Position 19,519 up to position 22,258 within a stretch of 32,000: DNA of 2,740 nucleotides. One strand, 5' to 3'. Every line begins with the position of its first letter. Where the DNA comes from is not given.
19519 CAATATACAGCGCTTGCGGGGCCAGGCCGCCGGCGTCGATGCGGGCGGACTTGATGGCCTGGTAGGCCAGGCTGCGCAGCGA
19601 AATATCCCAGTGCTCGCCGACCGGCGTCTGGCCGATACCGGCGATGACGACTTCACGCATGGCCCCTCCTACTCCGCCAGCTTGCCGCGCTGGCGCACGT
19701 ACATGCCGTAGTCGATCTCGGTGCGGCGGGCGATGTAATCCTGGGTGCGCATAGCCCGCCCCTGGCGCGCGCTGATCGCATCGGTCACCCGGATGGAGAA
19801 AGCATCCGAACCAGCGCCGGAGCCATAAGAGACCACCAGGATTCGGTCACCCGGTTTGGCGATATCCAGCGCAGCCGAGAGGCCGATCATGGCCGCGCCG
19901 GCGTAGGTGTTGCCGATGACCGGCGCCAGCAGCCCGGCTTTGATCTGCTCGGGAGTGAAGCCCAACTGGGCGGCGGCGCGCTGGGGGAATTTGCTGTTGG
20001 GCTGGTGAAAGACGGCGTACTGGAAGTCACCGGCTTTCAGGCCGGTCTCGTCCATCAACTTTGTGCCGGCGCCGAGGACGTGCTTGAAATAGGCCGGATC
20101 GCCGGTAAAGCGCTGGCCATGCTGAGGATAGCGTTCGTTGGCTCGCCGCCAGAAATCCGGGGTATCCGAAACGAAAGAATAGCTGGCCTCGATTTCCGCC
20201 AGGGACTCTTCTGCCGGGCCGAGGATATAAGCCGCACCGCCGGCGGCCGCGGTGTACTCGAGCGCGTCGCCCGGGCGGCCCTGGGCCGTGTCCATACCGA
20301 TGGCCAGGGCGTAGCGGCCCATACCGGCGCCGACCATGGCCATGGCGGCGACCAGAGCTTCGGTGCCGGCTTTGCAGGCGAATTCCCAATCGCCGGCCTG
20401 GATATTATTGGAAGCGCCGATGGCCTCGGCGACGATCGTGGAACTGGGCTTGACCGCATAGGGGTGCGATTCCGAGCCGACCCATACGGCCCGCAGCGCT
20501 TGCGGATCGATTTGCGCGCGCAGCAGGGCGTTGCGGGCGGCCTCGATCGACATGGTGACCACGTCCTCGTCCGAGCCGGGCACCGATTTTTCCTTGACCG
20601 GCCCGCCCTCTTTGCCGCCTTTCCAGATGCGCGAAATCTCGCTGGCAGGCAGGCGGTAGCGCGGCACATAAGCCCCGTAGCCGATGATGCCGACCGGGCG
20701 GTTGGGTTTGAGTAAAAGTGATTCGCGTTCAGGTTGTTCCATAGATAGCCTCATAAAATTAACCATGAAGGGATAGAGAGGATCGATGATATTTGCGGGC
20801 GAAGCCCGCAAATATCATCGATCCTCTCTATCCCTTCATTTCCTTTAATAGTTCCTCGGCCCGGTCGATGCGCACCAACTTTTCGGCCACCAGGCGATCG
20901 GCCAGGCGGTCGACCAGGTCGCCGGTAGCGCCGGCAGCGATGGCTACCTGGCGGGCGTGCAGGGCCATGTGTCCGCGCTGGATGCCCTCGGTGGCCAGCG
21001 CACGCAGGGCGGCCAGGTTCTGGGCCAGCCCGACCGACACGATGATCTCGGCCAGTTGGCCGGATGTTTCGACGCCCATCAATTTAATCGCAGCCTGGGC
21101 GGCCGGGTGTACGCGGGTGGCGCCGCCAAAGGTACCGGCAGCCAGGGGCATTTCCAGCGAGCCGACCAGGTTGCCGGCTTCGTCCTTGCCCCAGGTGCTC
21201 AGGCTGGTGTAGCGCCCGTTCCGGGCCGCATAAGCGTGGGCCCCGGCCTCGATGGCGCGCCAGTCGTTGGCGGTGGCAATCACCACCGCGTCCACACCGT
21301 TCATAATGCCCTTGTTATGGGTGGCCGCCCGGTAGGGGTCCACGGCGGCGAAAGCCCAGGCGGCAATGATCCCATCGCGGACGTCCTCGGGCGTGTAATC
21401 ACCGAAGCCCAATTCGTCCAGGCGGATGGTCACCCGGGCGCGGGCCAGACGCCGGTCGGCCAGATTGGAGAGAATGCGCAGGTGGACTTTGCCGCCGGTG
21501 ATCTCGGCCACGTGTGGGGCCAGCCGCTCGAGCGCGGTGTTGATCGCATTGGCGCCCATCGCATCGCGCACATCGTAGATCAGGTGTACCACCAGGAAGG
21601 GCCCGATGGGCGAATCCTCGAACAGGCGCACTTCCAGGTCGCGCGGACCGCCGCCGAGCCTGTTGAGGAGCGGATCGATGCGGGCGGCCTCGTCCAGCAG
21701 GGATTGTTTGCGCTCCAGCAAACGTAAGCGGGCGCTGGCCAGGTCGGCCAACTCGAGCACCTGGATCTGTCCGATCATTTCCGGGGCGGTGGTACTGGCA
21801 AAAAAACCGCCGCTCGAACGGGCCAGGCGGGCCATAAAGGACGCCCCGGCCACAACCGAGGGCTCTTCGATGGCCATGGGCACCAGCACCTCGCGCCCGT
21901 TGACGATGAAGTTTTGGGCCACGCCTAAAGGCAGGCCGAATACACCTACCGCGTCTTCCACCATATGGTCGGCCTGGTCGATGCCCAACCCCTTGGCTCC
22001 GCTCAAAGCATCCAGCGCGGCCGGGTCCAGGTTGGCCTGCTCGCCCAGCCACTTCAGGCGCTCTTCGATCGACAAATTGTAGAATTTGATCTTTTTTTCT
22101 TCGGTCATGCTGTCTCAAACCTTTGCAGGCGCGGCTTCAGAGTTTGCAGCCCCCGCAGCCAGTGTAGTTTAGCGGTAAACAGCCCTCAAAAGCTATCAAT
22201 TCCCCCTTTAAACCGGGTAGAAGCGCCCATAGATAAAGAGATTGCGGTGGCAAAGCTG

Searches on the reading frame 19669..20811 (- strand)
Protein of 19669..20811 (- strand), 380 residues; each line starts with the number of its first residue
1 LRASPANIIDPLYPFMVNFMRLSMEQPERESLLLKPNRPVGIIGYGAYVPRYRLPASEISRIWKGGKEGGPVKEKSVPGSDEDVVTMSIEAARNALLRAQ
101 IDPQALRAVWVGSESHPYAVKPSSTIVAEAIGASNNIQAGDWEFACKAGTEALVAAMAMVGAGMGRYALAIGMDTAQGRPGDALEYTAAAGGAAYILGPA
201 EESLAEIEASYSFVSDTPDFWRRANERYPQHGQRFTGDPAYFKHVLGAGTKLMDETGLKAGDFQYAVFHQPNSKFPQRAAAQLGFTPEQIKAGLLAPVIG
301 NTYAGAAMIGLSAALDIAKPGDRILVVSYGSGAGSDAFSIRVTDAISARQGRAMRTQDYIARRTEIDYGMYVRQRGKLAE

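Call 8: search_protein_families(library=pfam, proteins=[window:19669-20811:-], max_evalue=0.01)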
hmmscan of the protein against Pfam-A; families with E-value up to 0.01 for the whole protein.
window:19669-20811:- (380 aa): 3 families
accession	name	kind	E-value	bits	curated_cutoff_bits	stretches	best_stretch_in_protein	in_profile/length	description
PF08541.16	ACP_syn_III_C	-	5.7e-10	39.7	26.6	1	253-340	1-88/90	3-Oxoacyl-[acyl-carrier-protein (ACP)] synthase III C terminal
PF08540.16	HMG_CoA_synt_C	-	6.6e-07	29.7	25.1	1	298-353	153-212/280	Hydroxymethylglutaryl-coenzyme A synthase C terminal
PF00108.29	Thiolase_N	-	0.00033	20.6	26.4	1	81-174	20-113/260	Thiolase, N-terminal domain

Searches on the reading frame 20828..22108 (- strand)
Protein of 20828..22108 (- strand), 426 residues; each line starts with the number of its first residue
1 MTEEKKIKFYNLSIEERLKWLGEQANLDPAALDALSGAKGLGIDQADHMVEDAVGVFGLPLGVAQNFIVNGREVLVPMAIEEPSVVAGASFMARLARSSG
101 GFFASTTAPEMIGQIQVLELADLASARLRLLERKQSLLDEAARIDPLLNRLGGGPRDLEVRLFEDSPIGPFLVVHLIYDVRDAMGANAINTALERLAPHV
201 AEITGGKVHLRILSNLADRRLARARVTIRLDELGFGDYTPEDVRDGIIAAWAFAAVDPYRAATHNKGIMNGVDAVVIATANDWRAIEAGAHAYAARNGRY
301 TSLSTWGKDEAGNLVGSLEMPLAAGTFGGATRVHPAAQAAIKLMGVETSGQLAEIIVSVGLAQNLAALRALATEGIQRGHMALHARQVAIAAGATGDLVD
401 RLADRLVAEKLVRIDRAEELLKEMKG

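Call 8: search_protein_families(library=pfam, proteins=[window:20828-22108:-], max_evalue=0.01)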
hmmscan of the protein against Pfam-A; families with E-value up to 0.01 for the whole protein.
window:20828-22108:- (426 aa): 1 family
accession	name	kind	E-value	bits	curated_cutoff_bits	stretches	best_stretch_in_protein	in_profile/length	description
PF00368.23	HMG-CoA_red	-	1.6e-107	360.2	27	1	14-385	2-368/368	Hydroxymethylglutaryl-coenzyme A reductase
